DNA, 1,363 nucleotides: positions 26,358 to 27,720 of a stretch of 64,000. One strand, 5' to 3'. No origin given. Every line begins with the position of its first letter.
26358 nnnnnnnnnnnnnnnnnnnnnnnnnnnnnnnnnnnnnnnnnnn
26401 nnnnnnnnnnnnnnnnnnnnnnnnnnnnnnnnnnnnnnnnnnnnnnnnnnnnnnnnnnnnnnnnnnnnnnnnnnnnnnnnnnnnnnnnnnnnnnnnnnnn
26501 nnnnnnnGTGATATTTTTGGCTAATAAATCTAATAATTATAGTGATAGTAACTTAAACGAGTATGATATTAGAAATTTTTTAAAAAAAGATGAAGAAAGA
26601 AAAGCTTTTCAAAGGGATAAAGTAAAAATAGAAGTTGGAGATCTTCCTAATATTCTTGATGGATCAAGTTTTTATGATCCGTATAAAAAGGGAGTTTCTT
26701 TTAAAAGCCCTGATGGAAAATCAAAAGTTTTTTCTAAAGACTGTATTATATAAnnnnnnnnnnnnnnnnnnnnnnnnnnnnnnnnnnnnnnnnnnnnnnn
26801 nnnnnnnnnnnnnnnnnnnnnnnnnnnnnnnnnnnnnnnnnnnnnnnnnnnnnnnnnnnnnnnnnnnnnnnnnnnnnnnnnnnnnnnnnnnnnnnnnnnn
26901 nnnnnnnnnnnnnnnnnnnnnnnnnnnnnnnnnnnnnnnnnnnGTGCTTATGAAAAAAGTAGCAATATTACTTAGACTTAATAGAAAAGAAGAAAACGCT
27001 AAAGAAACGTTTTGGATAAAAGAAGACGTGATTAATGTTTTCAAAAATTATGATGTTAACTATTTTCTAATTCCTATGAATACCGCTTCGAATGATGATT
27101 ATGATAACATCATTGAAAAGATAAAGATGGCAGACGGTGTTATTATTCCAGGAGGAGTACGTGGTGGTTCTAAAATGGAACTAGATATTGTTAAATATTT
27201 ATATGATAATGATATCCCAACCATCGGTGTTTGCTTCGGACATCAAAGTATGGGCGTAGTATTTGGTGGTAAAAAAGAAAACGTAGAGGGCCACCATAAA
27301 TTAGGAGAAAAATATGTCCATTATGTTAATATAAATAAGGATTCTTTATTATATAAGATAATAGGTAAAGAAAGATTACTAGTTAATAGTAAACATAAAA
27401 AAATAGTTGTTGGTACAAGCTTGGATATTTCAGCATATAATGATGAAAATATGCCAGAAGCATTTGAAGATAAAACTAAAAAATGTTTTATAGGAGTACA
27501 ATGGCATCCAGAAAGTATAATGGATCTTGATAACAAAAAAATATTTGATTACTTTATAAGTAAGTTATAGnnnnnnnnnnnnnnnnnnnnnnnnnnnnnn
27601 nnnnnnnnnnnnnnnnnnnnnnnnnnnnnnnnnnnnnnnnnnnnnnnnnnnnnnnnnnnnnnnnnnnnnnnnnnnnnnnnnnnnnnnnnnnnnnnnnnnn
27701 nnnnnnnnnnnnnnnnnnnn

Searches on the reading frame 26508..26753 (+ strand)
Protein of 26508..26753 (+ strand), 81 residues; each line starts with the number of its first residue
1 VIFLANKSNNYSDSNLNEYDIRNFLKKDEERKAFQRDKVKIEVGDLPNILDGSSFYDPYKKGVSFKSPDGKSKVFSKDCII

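Call 32: search_protein_families(library=phrogs, proteins=[window:26508-26753:+], max_evalue=0.1)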
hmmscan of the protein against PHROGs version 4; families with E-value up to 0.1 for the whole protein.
window:26508-26753:+ (81 aa): 1 family
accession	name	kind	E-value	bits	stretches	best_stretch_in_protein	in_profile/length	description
phrog_20345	-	unknown function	0.082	13.9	1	4-39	8-45/69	-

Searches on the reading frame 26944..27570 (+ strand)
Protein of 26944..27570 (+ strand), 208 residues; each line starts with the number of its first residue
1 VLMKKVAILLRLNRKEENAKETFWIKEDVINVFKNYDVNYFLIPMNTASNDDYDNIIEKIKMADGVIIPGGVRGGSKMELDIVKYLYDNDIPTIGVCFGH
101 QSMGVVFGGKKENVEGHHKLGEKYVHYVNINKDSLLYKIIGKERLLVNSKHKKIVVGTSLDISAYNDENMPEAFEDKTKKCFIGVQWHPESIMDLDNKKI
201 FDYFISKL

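Call 4: search_protein_families(library=pfam, proteins=[window:26944-27570:+], max_evalue=0.01)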
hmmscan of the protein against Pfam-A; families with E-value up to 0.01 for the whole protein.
window:26944-27570:+ (208 aa): 3 families
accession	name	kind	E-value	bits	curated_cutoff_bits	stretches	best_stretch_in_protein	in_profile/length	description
PF00117.34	GATase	-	1.4e-22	80.8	22.8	1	27-205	11-187/190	Glutamine amidotransferase class-I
PF07722.19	Peptidase_C26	-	2.3e-22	80.3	20.5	1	77-190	92-219/219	Peptidase C26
PF01965.30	DJ-1_PfpI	-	0.0053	17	26.6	1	54-103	51-107/165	DJ-1/PfpI family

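Call 8: search_protein_families(library=ncbifam, proteins=[window:26944-27570:+], max_evalue=0.01)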
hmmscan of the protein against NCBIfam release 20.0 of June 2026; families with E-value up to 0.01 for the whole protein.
window:26944-27570:+ (208 aa): 26 families (the best 25 are shown)
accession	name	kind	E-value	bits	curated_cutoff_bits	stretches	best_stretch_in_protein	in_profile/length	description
TIGR00888.1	guaA_Nterm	equivalog_domain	7.6e-17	61.3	172.15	1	56-207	33-183/188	glutamine-hydrolyzing GMP synthase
NF001975.0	PRK00758.1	equivalog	2.2e-16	60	198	1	55-206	35-180/185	GMP synthase subunit A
NF000848.1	PRK00074.1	equivalog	2.8e-14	52.6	400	1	57-207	37-186/512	glutamine-hydrolyzing GMP synthase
NF003792.0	PRK05380.1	equivalog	6.5e-14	51.5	308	2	42-108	327-390/534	CTP synthase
NF011201.0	PRK14607.1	equivalog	1.2e-11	44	670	1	58-205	41-186/534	bifunctional anthranilate synthase component II/anthranilate phosphoribosyltransferase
NF005799.0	PRK07649.1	equivalog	1.8e-11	43.9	327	1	66-207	48-187/195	aminodeoxychorismate/anthranilate synthase component II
TIGR00566.1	trpG_papA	subfamily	2.1e-11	43.9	121.05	1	50-206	32-191/192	glutamine amidotransferase of anthranilate synthase or aminodeoxychorismate synthase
NF010081.0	PRK13566.1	equivalog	3.1e-11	42.2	645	1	80-198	590-707/729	anthranilate synthase component I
TIGR00337.1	PyrG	equivalog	4.3e-11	42.1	462.75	2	55-108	337-391/526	glutamine hydrolyzing CTP synthase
NF009475.0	PRK12838.1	equivalog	9.6e-11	41.2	221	1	23-207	177-352/359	carbamoyl phosphate synthase small subunit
TIGR01368.1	CPSaseIIsmall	equivalog_domain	1.7e-09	37.1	307.35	1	24-207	184-358/361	glutamine-hydrolyzing carbamoyl-phosphate synthase small subunit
NF005849.0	PRK07765.1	equivalog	2.1e-09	37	308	1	50-199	32-183/219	aminodeoxychorismate/anthranilate synthase component II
TIGR01823.1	PabB-fungal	equivalog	2.2e-09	36.2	442.55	1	50-205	43-201/742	aminodeoxychorismate synthase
NF045546.1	GCDPHdlase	equivalog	4.1e-09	36.8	250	1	77-207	80-197/198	gamma-glutamyl-CDP-amidate hydrolase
NF005271.0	PRK06774.1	equivalog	1e-08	34.8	340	1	57-205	39-189/191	aminodeoxychorismate synthase component II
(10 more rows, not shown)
